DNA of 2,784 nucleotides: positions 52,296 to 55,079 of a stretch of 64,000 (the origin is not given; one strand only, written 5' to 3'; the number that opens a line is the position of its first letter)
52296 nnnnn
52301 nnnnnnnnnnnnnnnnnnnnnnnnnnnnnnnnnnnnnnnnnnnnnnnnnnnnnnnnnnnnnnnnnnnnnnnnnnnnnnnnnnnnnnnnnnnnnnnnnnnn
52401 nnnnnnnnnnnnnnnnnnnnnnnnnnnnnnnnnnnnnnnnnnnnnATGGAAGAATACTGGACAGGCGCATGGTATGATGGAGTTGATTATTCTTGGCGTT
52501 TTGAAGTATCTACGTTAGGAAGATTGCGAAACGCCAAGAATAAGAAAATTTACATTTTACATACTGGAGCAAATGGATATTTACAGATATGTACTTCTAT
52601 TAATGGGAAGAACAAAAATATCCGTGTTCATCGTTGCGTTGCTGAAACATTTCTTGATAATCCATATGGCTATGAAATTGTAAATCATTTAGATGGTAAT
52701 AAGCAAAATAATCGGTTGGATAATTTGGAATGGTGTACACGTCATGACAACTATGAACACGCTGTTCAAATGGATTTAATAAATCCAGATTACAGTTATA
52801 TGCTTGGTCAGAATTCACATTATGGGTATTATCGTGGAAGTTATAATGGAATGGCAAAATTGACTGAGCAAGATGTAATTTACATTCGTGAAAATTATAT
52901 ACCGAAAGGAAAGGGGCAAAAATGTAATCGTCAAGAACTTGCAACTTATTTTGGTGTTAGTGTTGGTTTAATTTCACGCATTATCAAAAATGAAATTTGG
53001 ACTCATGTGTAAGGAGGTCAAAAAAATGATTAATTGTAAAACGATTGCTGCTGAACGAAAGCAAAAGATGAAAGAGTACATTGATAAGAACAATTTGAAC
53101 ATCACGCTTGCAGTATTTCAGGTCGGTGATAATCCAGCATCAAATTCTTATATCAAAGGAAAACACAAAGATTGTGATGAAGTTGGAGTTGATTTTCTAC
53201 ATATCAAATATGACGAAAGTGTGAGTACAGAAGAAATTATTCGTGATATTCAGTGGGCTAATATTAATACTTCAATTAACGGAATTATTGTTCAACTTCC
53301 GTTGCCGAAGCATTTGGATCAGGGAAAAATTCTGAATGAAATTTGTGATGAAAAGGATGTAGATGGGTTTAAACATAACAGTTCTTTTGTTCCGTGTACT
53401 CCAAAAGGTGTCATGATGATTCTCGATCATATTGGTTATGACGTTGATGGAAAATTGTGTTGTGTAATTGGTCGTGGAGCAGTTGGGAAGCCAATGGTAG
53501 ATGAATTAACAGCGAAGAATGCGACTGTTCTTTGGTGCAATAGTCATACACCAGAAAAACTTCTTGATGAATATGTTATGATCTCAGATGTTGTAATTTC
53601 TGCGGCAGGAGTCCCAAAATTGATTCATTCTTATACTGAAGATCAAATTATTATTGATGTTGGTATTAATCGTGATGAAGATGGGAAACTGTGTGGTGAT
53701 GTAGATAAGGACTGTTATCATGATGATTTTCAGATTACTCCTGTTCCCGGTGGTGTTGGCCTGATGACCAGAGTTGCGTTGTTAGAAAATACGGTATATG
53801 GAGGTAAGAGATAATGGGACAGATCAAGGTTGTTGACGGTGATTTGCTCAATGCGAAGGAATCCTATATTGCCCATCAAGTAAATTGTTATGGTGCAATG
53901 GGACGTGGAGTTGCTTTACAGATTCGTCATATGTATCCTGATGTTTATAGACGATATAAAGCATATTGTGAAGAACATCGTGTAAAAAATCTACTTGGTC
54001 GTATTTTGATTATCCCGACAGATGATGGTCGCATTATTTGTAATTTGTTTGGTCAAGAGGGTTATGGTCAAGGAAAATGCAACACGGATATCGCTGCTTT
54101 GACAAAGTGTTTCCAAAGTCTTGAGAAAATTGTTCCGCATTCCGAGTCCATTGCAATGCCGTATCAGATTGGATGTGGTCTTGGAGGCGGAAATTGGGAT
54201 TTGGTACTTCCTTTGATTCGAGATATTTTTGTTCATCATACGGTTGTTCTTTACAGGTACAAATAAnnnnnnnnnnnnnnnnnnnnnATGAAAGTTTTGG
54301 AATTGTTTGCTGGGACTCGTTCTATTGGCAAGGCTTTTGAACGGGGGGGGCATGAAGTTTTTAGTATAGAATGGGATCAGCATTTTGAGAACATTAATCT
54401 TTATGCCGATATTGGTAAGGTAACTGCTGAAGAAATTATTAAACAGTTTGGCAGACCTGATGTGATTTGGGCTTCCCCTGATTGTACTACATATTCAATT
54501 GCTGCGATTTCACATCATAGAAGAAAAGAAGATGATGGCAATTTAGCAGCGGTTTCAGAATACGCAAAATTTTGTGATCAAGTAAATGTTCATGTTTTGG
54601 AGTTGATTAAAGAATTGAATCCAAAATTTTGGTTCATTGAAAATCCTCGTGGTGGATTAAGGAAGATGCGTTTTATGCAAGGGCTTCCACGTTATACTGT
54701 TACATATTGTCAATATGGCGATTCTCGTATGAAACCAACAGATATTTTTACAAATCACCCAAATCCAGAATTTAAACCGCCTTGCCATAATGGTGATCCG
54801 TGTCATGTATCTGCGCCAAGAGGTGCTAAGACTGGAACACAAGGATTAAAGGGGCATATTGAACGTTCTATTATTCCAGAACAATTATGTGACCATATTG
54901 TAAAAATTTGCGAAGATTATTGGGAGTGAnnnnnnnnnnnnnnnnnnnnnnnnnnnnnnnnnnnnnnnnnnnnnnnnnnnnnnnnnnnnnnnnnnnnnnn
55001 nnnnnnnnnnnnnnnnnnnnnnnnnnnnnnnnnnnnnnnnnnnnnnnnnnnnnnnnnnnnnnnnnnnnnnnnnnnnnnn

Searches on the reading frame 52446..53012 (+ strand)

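Call 59: search_protein_families(library=pfam, proteins=[window:52446-53012:+], max_evalue=0.01)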
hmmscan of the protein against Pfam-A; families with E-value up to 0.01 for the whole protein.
window:52446-53012:+ (188 aa): 2 families
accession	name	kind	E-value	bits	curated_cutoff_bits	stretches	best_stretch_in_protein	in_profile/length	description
PF13392.12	HNH_3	-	1.4e-09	37.9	24.8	1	61-102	3-44/46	HNH endonuclease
PF07463.16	NUMOD4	-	0.00032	21.3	23.4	1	14-49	8-47/49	NUMOD4 motif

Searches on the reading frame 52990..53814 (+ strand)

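Call 20: search_protein_families(library=pfam, proteins=[window:52990-53814:+], max_evalue=0.001)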
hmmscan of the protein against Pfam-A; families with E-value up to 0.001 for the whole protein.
window:52990-53814:+ (274 aa): 2 families
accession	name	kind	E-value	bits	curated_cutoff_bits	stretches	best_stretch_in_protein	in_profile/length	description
PF02882.25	THF_DHG_CYH_C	-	2.3e-41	141.2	27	1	129-271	11-155/160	Tetrahydrofolate dehydrogenase/cyclohydrolase, NAD(P)-binding domain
PF00763.28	THF_DHG_CYH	-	5.9e-32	110.8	32.8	1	14-125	1-115/115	Tetrahydrofolate dehydrogenase/cyclohydrolase, catalytic domain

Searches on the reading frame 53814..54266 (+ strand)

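Call 59: search_protein_families(library=pfam, proteins=[window:53814-54266:+], max_evalue=0.01)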
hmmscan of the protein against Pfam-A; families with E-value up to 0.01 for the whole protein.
window:53814-54266:+ (150 aa): 1 family
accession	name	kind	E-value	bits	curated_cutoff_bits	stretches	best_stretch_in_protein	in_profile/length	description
PF01661.27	Macro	-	2.1e-09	37.8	22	1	21-133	2-116/118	Macro domain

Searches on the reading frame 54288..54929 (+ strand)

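Call 59: search_protein_families(library=pfam, proteins=[window:54288-54929:+], max_evalue=0.01)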
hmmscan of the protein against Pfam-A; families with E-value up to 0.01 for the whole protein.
window:54288-54929:+ (213 aa): 1 family
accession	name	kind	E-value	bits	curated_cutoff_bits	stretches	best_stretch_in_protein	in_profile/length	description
PF00145.23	DNA_methylase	-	8.5e-08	32.4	22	1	1-122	1-113/324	C-5 cytosine-specific DNA methylase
